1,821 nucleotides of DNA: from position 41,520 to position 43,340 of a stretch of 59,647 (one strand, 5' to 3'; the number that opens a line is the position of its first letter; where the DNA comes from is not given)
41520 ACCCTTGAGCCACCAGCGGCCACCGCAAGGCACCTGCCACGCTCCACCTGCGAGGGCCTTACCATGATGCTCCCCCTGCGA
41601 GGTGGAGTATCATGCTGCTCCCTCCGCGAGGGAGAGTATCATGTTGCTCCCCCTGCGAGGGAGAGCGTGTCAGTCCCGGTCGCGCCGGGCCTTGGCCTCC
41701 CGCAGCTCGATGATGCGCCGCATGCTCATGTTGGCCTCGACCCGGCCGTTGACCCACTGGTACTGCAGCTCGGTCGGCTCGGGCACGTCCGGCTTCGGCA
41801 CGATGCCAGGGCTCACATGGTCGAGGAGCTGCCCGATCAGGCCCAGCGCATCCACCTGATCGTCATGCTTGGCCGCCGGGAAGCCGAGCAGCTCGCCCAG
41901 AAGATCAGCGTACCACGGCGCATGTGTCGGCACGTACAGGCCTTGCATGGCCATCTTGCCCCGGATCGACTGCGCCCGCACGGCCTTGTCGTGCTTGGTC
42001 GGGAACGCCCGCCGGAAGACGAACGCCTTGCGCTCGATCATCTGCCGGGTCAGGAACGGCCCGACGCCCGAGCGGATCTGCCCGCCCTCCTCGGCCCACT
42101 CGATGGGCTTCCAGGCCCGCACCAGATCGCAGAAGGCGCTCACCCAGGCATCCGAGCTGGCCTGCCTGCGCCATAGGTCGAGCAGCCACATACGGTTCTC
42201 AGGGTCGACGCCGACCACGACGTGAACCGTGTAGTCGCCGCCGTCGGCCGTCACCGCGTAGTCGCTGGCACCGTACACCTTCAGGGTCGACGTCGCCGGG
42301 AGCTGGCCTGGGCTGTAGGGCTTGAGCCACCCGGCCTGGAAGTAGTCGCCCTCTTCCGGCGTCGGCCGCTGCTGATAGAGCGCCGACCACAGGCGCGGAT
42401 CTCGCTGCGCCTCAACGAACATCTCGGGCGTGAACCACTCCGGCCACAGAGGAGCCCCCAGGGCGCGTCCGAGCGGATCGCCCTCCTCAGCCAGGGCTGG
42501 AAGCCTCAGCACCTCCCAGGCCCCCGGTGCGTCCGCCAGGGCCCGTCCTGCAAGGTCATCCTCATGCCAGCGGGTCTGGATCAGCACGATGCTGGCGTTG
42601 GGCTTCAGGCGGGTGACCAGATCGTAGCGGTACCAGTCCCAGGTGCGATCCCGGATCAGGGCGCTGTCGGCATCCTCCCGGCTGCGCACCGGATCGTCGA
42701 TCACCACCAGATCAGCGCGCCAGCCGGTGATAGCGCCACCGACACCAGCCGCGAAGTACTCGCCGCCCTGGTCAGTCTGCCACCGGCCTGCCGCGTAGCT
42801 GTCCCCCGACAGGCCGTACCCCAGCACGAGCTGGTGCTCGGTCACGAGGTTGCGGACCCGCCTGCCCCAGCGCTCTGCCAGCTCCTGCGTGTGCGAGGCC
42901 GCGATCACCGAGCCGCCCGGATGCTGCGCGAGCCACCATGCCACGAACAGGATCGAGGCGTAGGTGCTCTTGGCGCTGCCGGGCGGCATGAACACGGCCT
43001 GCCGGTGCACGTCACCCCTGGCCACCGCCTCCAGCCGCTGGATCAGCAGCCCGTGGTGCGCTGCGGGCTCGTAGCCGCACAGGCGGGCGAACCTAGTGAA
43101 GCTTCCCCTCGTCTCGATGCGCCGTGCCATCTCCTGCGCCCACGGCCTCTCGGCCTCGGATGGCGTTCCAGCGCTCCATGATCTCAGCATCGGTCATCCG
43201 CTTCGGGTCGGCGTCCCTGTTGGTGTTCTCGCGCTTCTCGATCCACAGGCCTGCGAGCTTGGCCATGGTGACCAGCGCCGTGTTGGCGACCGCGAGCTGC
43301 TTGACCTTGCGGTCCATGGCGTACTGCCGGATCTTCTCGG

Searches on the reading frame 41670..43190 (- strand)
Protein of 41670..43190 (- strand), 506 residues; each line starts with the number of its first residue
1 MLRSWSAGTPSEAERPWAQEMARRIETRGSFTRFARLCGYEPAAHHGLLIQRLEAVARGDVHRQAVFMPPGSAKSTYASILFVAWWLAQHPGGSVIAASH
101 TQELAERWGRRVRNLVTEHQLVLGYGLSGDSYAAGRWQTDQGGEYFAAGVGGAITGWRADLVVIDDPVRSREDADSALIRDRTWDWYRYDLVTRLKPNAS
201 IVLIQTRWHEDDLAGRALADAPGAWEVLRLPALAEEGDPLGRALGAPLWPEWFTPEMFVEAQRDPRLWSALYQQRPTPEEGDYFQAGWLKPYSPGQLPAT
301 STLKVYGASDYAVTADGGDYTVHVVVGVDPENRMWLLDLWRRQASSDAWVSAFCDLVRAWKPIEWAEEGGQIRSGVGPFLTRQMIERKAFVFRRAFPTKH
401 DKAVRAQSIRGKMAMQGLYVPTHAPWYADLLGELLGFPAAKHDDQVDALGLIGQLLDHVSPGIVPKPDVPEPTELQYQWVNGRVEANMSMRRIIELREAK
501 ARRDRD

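Call 60: search_protein_families(library=pfam, proteins=[window:41670-43190:-], max_evalue=0.001)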
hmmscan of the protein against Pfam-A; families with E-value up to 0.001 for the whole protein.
window:41670-43190:- (506 aa): 2 families
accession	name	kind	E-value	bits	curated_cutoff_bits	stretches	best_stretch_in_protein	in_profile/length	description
PF03237.21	Terminase_6N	-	1.3e-08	35.2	22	1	69-288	5-212/215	Terminase large subunit, T4likevirus-type, N-terminal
PF17289.8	Terminase_6C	-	1.2e-06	29.1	22.6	1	310-450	4-149/155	Terminase RNaseH-like domain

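Call 86: search_dna_similar(query=window:41670-43190:-, collection=phages, mode=protein, max_rows=12)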
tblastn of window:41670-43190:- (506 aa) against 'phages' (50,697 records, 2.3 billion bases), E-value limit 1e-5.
Records with a match: 1917; places in all: 1922; records where one place covers at least 80% of the query: 489.
Best place of each record, by identity: <60% 1917.
By first word of the organism name: Mycobacterium 496; Microbacterium 273; Gordonia 187; Klebsiella 91; Vibrio 75; Escherichia 70; Acinetobacter 51; Bacteriophage 50; Brucella 41; Lactococcus 40; and 94 more.
By host as written in the record: Mycobacterium smegmatis mc2 155 348; Gordonia terrae 3612 145; - 143; Microbacterium foliorum NRRL B-24224 SEA 111; Microbacterium foliorum NRRL B-24224 104; Mycobacterium smegmatis mc#155 83; Escherichia coli DSM 12242 43; Helicobacter pylori 30; and 367 more.
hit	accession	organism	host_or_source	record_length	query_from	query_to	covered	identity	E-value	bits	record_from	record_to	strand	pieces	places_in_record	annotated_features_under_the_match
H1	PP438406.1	Microcystis phage Mwe-JY13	Microcystis wesenbergii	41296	43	471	85%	52.4%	6e-144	462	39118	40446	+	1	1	putative terminase large subunit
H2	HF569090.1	Brucella phage R/C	Brucella sp.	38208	43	480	87%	47.5%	7e-116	480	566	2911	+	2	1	R/C_ORF02: putative terminase, large subunit | R/C_ORF03: putative HNH endonuclease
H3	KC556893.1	Brucella phage Bk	Brucella melitensis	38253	43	480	87%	47.5%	7e-116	480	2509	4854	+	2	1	putative terminase large subunit | putative HNH endonuclease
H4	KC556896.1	Brucella phage S708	Brucella suis S708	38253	43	480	87%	47.5%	7e-116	480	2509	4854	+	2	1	putative terminase large subunit | putative HNH endonuclease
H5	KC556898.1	Brucella phage Wb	Brucella abortus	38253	43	480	87%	47.5%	7e-116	480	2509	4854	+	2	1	putative terminase large subunit | putative HNH endonuclease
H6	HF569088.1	Brucella phage Bk2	Brucella sp.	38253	43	480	87%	47.5%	7e-116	480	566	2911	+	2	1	Bk2_ORF02: putative terminase, large subunit | Bk2_ORF03: putative HNH endonuclease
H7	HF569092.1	Brucella phage Wb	Brucella sp.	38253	43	480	87%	47.5%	7e-116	480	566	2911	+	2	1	Wb_ORF02: putative terminase, large subunit | Wb_ORF03: putative HNH endonuclease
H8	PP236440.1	Brucella phage NMY-1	Brucella melitensis Isfahan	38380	43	480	87%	47.5%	7e-116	480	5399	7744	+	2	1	putative terminase large subunit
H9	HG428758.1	Brucella phage F1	Brucella sp.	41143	43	480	87%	47.5%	7e-116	480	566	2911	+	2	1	F1_ORF02: putative terminase, large subunit | F1_ORF03: putative HNH endonuclease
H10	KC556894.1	Brucella phage Fz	Brucella abortus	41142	43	480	87%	47.5%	7e-116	480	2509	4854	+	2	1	putative terminase large subunit | putative HNH endonuclease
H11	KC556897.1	Brucella phage Tb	Brucella abortus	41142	43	480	87%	47.5%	7e-116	480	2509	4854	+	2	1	putative terminase large subunit | putative HNH endonuclease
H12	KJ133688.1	Brucella phage 02_19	Brucella abortus S19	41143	43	480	87%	47.5%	7e-116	480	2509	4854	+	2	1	putative terminase large subunit | putative HNH endonuclease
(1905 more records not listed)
